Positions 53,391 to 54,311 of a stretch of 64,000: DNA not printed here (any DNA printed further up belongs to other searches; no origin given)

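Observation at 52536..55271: LOG - Rpe-like - RpiB - PfkB kinase cluster, a putative nucleotide-ribose salvage route into the pentose-phosphate pathway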

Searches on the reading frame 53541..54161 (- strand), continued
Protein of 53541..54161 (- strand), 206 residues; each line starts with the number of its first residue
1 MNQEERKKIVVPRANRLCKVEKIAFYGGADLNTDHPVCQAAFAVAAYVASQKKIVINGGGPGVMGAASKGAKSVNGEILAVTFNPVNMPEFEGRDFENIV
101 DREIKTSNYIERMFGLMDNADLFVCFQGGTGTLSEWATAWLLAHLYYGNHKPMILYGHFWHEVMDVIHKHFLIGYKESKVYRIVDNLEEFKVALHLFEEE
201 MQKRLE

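Call 66: search_protein_families(library=ncbifam, proteins=[L010:10408-11172:+, L011:10462-11211:+, L010:12150-13106:+, L019:10975-11889:-], max_evalue=0.00001)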
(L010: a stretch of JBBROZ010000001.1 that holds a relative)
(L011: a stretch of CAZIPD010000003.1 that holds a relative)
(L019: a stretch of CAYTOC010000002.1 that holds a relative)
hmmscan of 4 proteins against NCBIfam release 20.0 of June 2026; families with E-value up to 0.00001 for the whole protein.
L010:10408-11172:+ (254 aa): 10 families
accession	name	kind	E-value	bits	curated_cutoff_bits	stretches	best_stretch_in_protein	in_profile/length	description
NF005556.0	PRK07226.1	subfamily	2.7e-62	210.5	241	1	9-250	12-252/267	2-amino-3,7-dideoxy-D-threo-hept-6-ulosonate synthase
NF040816.1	Fbpase1_Arch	equivalog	2.9e-53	181.1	430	1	7-251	12-259/271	class I fructose-bisphosphate aldolase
TIGR01949.1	ADH_synth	equivalog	1.4e-50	172.4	299.45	1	7-249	7-244/255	2-amino-3,7-dideoxy-D-threo-hept-6-ulosonate synthase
NF005321.0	PRK06852.1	equivalog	6.7e-48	163.4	420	1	9-236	29-276/308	aldolase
NF006704.0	PRK09250.1-1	equivalog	3.9e-42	144.2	277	1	9-179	33-210/308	class I fructose-bisphosphate aldolase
NF041223.1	BagB_FevI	exception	4e-29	101.6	500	1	15-250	23-255/257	bagremycin/ferroverdin biosynthesis DhnA-type aldolase BagB/FevI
NF006081.0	PRK08227.1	equivalog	7.7e-24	84.5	297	1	8-249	41-273/291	3-hydroxy-5-phosphonooxypentane-2,4-dione thiolase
NF006707.0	PRK09250.1-4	equivalog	9.8e-21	74.1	327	1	8-196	63-260/355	class I fructose-bisphosphate aldolase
NF006705.0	PRK09250.1-2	equivalog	5.9e-15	55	682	1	8-192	60-253/349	class I fructose-bisphosphate aldolase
NF006706.0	PRK09250.1-3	equivalog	1.2e-14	54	664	1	6-183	58-244/350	class I fructose-bisphosphate aldolase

L011:10462-11211:+ (249 aa): 10 families
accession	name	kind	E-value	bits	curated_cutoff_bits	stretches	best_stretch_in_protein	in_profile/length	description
NF005556.0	PRK07226.1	subfamily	3e-61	207.1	241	1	5-247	12-252/267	2-amino-3,7-dideoxy-D-threo-hept-6-ulosonate synthase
NF040816.1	Fbpase1_Arch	equivalog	5.6e-56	190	430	1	7-247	15-258/271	class I fructose-bisphosphate aldolase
TIGR01949.1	ADH_synth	equivalog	8.9e-49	166.5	299.45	1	7-248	10-246/255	2-amino-3,7-dideoxy-D-threo-hept-6-ulosonate synthase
NF005321.0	PRK06852.1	equivalog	1.4e-47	162.3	420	1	5-232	29-275/308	aldolase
NF006704.0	PRK09250.1-1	equivalog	2.3e-41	141.6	277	1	9-175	36-209/308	class I fructose-bisphosphate aldolase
NF041223.1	BagB_FevI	exception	1.7e-25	89.7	500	1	12-248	23-256/257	bagremycin/ferroverdin biosynthesis DhnA-type aldolase BagB/FevI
NF006081.0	PRK08227.1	equivalog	7.5e-25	87.8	297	1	6-246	43-273/291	3-hydroxy-5-phosphonooxypentane-2,4-dione thiolase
NF006707.0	PRK09250.1-4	equivalog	1.9e-20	73.2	327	1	8-193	66-260/355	class I fructose-bisphosphate aldolase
NF006706.0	PRK09250.1-3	equivalog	1.8e-12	46.9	664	1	10-174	65-238/350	class I fructose-bisphosphate aldolase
NF006705.0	PRK09250.1-2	equivalog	9.1e-12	44.5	682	1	8-174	63-238/349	class I fructose-bisphosphate aldolase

L010:12150-13106:+ (318 aa): 21 families
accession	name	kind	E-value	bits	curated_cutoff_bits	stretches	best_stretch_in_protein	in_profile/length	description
NF009714.1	PRK13243.1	equivalog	6.5e-111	370.8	455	1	2-314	4-319/332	glyoxylate reductase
TIGR01327.1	PGDH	equivalog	1e-76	258.8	454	1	2-311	1-304/525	phosphoglycerate dehydrogenase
NF011938.0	PRK15409.1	equivalog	5.8e-71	239.1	492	1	3-311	5-312/324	glyoxylate/hydroxypyruvate reductase GhrB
NF008759.0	PRK11790.1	equivalog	4.3e-57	193.6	404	1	1-306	12-315/410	phosphoglycerate dehydrogenase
NF005069.0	PRK06487.1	equivalog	9.7e-57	192.4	448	1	38-311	42-314/320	2-hydroxyacid dehydrogenase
NF006263.0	PRK08410.1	equivalog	6.9e-56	189.9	389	1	55-310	52-309/311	D-2-hydroxyacid dehydrogenase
NF005387.0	PRK06932.1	equivalog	4.4e-43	147.4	492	1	57-304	56-306/314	2-hydroxyacid dehydrogenase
NF041369.1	Dhydh_Halo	equivalog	1.3e-41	142.8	400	1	72-314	60-301/305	D-2-hydroxyacid dehydrogenase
NF001309.0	PRK00257.1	equivalog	2.1e-39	135.6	434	1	141-310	111-280/379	4-phosphoerythronate dehydrogenase PdxB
NF000492.1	vanH_gen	exception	2.1e-39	135.4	540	1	68-269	67-258/312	D-lactate dehydrogenase VanH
NF005750.0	PRK07574.1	equivalog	3.1e-39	135.1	329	1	66-300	113-349/386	NAD-dependent formate dehydrogenase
NF005027.0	PRK06436.1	equivalog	7.7e-34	117.2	261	1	63-311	45-283/303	2-hydroxyacid dehydrogenase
NF006374.0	PRK08605.1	subfamily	7.6e-33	114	356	1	56-292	57-306/332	D-lactate dehydrogenase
NF000004.1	vanH-D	exception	1.4e-32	113.2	550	1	68-267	73-262/323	D-lactate dehydrogenase VanH-D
NF000371.1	vanH_Agroup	exception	1.5e-32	113.1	700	1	68-267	72-261/322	VanH-A/VanH-Pt family D-lactate dehydrogenase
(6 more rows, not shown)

L019:10975-11889:- (304 aa): 20 families
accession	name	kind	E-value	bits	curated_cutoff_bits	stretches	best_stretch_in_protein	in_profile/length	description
TIGR01859.1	fruc_bis_ald_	equivalog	5.6e-62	210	343.05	1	15-301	4-282/282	class II fructose-1,6-bisphosphate aldolase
TIGR00167.1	cbbA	subfamily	2.8e-57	194.3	215.6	1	15-301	6-290/290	ketose-bisphosphate aldolase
NF009497.0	PRK12857.1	equivalog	2.2e-55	187.9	423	1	15-301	6-284/284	class II fructose-1,6-bisphosphate aldolase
NF006042.0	PRK08185.1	subfamily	4.9e-53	180.3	405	1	16-302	6-285/287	hypothetical protein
NF006626.0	PRK09195.1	subfamily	4.1e-52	177.1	384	1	14-301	5-284/284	tagatose-bisphosphate aldolase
NF009374.0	PRK12737.1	subfamily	7.9e-51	172.7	383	1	14-300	5-283/284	tagatose-bisphosphate aldolase subunit GatY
TIGR01858.1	tag_bisphos_ald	equivalog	7.1e-47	159.8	443.55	1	14-301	3-282/282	tagatose bisphosphate family class II aldolase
NF005284.0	PRK06801.1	equivalog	3.4e-45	154.6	406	1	18-301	9-286/286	ketose 1,6-bisphosphate aldolase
NF005943.0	PRK07998.1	equivalog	1.1e-44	153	364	1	15-295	6-275/283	class II aldolase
NF005823.0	PRK07709.1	equivalog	4.2e-43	148.2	545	1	16-301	7-285/285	class II fructose-bisphosphate aldolase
NF005590.0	PRK07315.1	equivalog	2.8e-42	145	443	1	14-301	5-293/293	class II fructose-bisphosphate aldolase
NF006376.0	PRK08610.1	equivalog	5.3e-40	137.9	527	1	17-301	8-285/286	class II fructose-bisphosphate aldolase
NF005288.0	PRK06806.1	equivalog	3.2e-39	134.9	396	1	16-300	7-280/281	class II fructose-bisphosphate aldolase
NF005481.0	PRK07084.1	equivalog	6e-37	127.5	511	1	14-234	14-235/324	class II fructose-bisphosphate aldolase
NF009375.0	PRK12738.1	equivalog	5e-36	124.3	542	1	15-300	6-283/286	tagatose-bisphosphate aldolase subunit KbaY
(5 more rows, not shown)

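Call 67: predict_structure(alignment_id=A1)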
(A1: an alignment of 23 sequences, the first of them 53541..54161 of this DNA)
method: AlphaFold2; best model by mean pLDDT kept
length: 206 residues; sequences in the alignment: 23
mean_pLDDT: 84.7   pTM: 0.85
mean pLDDT of the five models: 84.7, 84.1, 83.3, 80.1, 78.3
residues with pLDDT >= 90: 102; 70-90: 70; 50-70: 30; < 50: 4
segments of 3 or more residues with pLDDT < 50: 1-3
pLDDT, mean of each block of 10 residues (from residue 1): 52 67 92 95 99 94 96 97 74 77 87 82 90 75 63 93 93 83 97 94 77
secondary structure, 60 per line:
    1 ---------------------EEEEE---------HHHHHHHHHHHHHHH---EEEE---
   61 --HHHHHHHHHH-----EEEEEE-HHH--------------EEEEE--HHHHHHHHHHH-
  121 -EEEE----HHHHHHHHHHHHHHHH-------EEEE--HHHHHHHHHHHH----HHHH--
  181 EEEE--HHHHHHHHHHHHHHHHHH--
elements in order: E22-26 H36-50 E54-57 H63-72 E78-83 E102-106 H109-119 E122-125 H130-145 E153-156 H159-170 H175-178 E181-184 H187-204

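Call 69: fold_search(model_id=the predicted structure, library=pdb)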
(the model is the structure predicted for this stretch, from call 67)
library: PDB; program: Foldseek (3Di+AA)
matches with E <= 10: 1225; with E <= 0.001: 87
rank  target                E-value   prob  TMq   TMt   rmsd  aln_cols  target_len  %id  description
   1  1wek_A                2.1e-12  1.00  0.74  0.73   2.6       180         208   23  Crystal structure of the conserved hypothetical protein TT1465 from Thermus thermophilus HB8 (released 2004-11-25)
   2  5wq3_C                3.2e-12  1.00  0.73  0.73   3.6       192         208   24  Crystal structure of type-II LOG from Corynebacterium glutamicum (released 2017-04-12)
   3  5zi9_A                7.6e-12  1.00  0.75  0.74   2.6       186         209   25  Crystal structure of type-II LOG from Streptomyces coelicolor A3 (released 2018-04-18)
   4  9us2_A                8.0e-12  1.00  0.77  0.76   2.2       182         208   24  Crystal structure of YgdH from Neisseria meningitidis (released 2025-08-06)
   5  1wek_B                9.7e-12  1.00  0.74  0.73   2.7       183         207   22  Crystal structure of the conserved hypothetical protein TT1465 from Thermus thermophilus HB8 (released 2004-11-25)
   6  1wek_E                1.1e-11  1.00  0.72  0.72   2.6       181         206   23  Crystal structure of the conserved hypothetical protein TT1465 from Thermus thermophilus HB8 (released 2004-11-25)
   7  5wq3_A                1.1e-11  1.00  0.72  0.72   3.7       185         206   23  Crystal structure of type-II LOG from Corynebacterium glutamicum (released 2017-04-12)
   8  9us2_C                1.3e-11  1.00  0.76  0.78   2.3       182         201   24  Crystal structure of YgdH from Neisseria meningitidis (released 2025-08-06)
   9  5wq3_B                1.3e-11  1.00  0.73  0.73   2.8       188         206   23  Crystal structure of type-II LOG from Corynebacterium glutamicum (released 2017-04-12)
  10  5zi9_B                1.5e-11  1.00  0.74  0.64   3.7       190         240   25  Crystal structure of type-II LOG from Streptomyces coelicolor A3 (released 2018-04-18)
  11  9us2_B                1.8e-11  1.00  0.76  0.77   2.3       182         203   24  Crystal structure of YgdH from Neisseria meningitidis (released 2025-08-06)
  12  1wek_C                2.4e-11  1.00  0.68  0.68   3.4       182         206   24  Crystal structure of the conserved hypothetical protein TT1465 from Thermus thermophilus HB8 (released 2004-11-25)
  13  1weh_A                3.3e-11  1.00  0.66  0.78   3.9       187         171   21  Crystal structure of the conserved hypothetical protein TT1887 from Thermus thermophilus HB8 (released 2004-11-25)
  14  1wek_D                2.1e-10  1.00  0.70  0.70   3.1       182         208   22  Crystal structure of the conserved hypothetical protein TT1465 from Thermus thermophilus HB8 (released 2004-11-25)
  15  5zbk                  3.2e-10  1.00  0.74  0.83   2.6       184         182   22  Crystal structure of type-I LOG from Pseudomonas aeruginosa PAO1 in complex with AMP (released 2018-06-27)
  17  1wek_F                5.5e-10  1.00  0.72  0.72   2.6       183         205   22  Crystal structure of the conserved hypothetical protein TT1465 from Thermus thermophilus HB8 (released 2004-11-25)
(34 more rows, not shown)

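Call 77: search_protein_families(library=padloc, proteins=[window:53541-54161:-], max_evalue=0.01)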
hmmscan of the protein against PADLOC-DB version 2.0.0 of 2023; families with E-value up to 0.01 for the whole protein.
window:53541-54161:- (206 aa): 0 families

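Call 84: search_protein_representatives(alignment_id=A1)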
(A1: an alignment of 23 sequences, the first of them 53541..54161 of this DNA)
Query: 23 sequences, 206 profile positions. Proteins with E-value up to 0.001 (for the whole library): 5093; up to 1e-10: 1138; up to 1e-30: 40. The best 150 are listed.
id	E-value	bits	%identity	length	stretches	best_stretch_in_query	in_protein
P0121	1.2e-77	276.6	-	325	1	16-201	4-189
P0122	1.4e-77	276.3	-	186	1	61-203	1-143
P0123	1.6e-72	259.8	-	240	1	9-203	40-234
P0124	1.7e-71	256.5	-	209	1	8-202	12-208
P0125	1.3e-66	240.6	-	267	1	16-200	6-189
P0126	5.1e-63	228.8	-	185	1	85-203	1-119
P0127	5.1e-62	225.5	-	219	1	11-202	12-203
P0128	1.0e-61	224.5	-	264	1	12-157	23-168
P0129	4.0e-60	219.3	-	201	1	4-129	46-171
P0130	6.0e-58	212.2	-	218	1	45-200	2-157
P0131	6.7e-57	208.8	-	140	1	52-191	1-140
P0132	2.0e-56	207.2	-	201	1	16-201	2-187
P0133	3.7e-52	193.3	-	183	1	39-158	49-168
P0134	1.3e-50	188.2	-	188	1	17-202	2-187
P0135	4.0e-50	186.7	-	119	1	85-202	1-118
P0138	4.8e-47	176.6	-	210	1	16-202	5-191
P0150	2.7e-37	144.8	-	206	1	15-194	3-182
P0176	4.8e-25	104.7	-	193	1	18-189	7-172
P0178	5.5e-25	104.5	-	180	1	19-195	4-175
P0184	7.9e-24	100.8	-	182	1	19-170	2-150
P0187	1.4e-23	100.0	-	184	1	19-193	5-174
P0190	2.1e-23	99.4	-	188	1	15-191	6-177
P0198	1.7e-22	96.4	-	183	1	19-197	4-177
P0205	4.6e-22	95.0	-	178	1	18-193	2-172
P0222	2.0e-21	92.9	-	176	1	19-192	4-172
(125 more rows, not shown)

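Call 85: search_protein_families(library=ncbifam, proteins=[P0176, P0178, P0184, P0187, P0190, P0198, P0205, P0222, P0150, P0138], max_evalue=0.00001)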
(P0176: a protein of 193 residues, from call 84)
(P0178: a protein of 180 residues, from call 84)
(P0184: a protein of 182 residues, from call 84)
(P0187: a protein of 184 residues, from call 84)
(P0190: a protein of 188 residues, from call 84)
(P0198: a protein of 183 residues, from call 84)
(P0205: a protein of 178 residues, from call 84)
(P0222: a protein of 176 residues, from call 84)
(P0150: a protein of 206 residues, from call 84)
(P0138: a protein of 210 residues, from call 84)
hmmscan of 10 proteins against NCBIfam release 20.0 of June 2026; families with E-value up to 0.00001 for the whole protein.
P0176 (193 aa): 4 families
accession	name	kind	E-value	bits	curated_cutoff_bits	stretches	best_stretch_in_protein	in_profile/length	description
TIGR00730.1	TIGR00730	subfamily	3.5e-27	95.3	96.35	1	7-174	1-175/178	TIGR00730 family Rossman fold protein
TIGR00725.1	TIGR00725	hypoth_equivalog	1.3e-22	79.9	106.9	1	8-139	3-125/159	TIGR00725 family protein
NF058542.1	CtkRMPhLog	equivalog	8.1e-18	65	300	1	17-153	11-150/177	cytokinin riboside 5'-monophosphate phosphoribohydrolase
NF038390.1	Nsidase_PpnN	equivalog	9.7e-10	37.8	450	1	3-137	142-285/450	nucleotide 5'-monophosphate nucleosidase PpnN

P0178 (180 aa): 4 families
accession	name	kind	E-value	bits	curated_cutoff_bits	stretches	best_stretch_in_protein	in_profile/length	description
TIGR00730.1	TIGR00730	subfamily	6.4e-25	87.9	96.35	1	4-172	2-176/178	TIGR00730 family Rossman fold protein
TIGR00725.1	TIGR00725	hypoth_equivalog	1.1e-19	70.4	106.9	1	4-120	3-115/159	TIGR00725 family protein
NF058542.1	CtkRMPhLog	equivalog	3.3e-11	43.5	300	1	18-134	16-133/177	cytokinin riboside 5'-monophosphate phosphoribohydrolase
NF038390.1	Nsidase_PpnN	equivalog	2e-08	33.4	450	1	9-130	152-279/450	nucleotide 5'-monophosphate nucleosidase PpnN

P0184 (182 aa): 4 families
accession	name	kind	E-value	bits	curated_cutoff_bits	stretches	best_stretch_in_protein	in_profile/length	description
TIGR00730.1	TIGR00730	subfamily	1.2e-25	90.3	96.35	1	2-181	2-176/178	TIGR00730 family Rossman fold protein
TIGR00725.1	TIGR00725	hypoth_equivalog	2.6e-20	72.4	106.9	1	1-128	2-123/159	TIGR00725 family protein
NF058542.1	CtkRMPhLog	equivalog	3.8e-17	62.8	300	1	3-133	4-132/177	cytokinin riboside 5'-monophosphate phosphoribohydrolase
NF038390.1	Nsidase_PpnN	equivalog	2e-09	36.7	450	1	17-115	160-264/450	nucleotide 5'-monophosphate nucleosidase PpnN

P0187 (184 aa): 4 families
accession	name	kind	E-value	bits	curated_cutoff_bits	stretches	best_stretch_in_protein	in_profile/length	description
TIGR00730.1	TIGR00730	subfamily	2.5e-27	95.8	96.35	1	5-171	2-174/178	TIGR00730 family Rossman fold protein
NF058542.1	CtkRMPhLog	equivalog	1.5e-16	60.9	300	1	7-170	5-173/177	cytokinin riboside 5'-monophosphate phosphoribohydrolase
TIGR00725.1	TIGR00725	hypoth_equivalog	3.5e-16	59.1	106.9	1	6-119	4-113/159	TIGR00725 family protein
NF038390.1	Nsidase_PpnN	equivalog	3.3e-07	29.4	450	1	5-127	147-275/450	nucleotide 5'-monophosphate nucleosidase PpnN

P0190 (188 aa): 4 families
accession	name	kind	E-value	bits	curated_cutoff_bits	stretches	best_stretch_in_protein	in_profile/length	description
TIGR00730.1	TIGR00730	subfamily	9.8e-27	93.8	96.35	1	9-175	1-173/178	TIGR00730 family Rossman fold protein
TIGR00725.1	TIGR00725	hypoth_equivalog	5.1e-20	71.5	106.9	1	11-132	4-121/159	TIGR00725 family protein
NF058542.1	CtkRMPhLog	equivalog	7.5e-11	42.3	300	1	29-140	21-133/177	cytokinin riboside 5'-monophosphate phosphoribohydrolase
NF038390.1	Nsidase_PpnN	equivalog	2.7e-06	26.4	450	1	13-139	149-282/450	nucleotide 5'-monophosphate nucleosidase PpnN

P0198 (183 aa): 3 families
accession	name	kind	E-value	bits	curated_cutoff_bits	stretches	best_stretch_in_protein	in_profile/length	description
TIGR00725.1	TIGR00725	hypoth_equivalog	1.6e-21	76.4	106.9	1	4-126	3-121/159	TIGR00725 family protein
TIGR00730.1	TIGR00730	subfamily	2.2e-20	73.1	96.35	1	5-169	3-173/178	TIGR00730 family Rossman fold protein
NF058542.1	CtkRMPhLog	equivalog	2.3e-11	44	300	1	18-168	16-172/177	cytokinin riboside 5'-monophosphate phosphoribohydrolase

P0205 (178 aa): 3 families
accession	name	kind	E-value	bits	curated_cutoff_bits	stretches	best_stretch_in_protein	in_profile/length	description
TIGR00730.1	TIGR00730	subfamily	1.3e-18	67.3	96.35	1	2-171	1-176/178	TIGR00730 family Rossman fold protein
TIGR00725.1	TIGR00725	hypoth_equivalog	4.9e-16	58.6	106.9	1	2-121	2-115/159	TIGR00725 family protein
NF058542.1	CtkRMPhLog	equivalog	1.1e-10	41.8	300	1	11-133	10-133/177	cytokinin riboside 5'-monophosphate phosphoribohydrolase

P0222 (176 aa): 4 families
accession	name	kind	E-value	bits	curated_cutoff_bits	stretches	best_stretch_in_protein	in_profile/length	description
TIGR00730.1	TIGR00730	subfamily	1e-24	87.2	96.35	1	3-169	1-173/178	TIGR00730 family Rossman fold protein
TIGR00725.1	TIGR00725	hypoth_equivalog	7.7e-18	64.4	106.9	1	4-120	3-115/159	TIGR00725 family protein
NF058542.1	CtkRMPhLog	equivalog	1.5e-13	51.1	300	1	15-167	12-171/177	cytokinin riboside 5'-monophosphate phosphoribohydrolase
NF038390.1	Nsidase_PpnN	equivalog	2.6e-09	36.3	450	1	17-135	158-286/450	nucleotide 5'-monophosphate nucleosidase PpnN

P0150 (206 aa): 3 families
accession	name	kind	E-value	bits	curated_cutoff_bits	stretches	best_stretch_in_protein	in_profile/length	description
TIGR00730.1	TIGR00730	subfamily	1.7e-16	60.5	96.35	1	6-181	1-174/178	TIGR00730 family Rossman fold protein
NF058542.1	CtkRMPhLog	equivalog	2e-08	34.4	300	1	14-142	9-133/177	cytokinin riboside 5'-monophosphate phosphoribohydrolase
TIGR00725.1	TIGR00725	hypoth_equivalog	3.3e-07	29.9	106.9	1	7-127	3-114/159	TIGR00725 family protein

P0138 (210 aa): 3 families
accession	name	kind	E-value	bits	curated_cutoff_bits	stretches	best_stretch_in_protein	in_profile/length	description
TIGR00730.1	TIGR00730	subfamily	3.3e-18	66.1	96.35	1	7-182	1-177/178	TIGR00730 family Rossman fold protein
TIGR00725.1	TIGR00725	hypoth_equivalog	8.4e-09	35.1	106.9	1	9-128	4-114/159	TIGR00725 family protein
NF058542.1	CtkRMPhLog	equivalog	7.9e-08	32.4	300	1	30-144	24-134/177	cytokinin riboside 5'-monophosphate phosphoribohydrolase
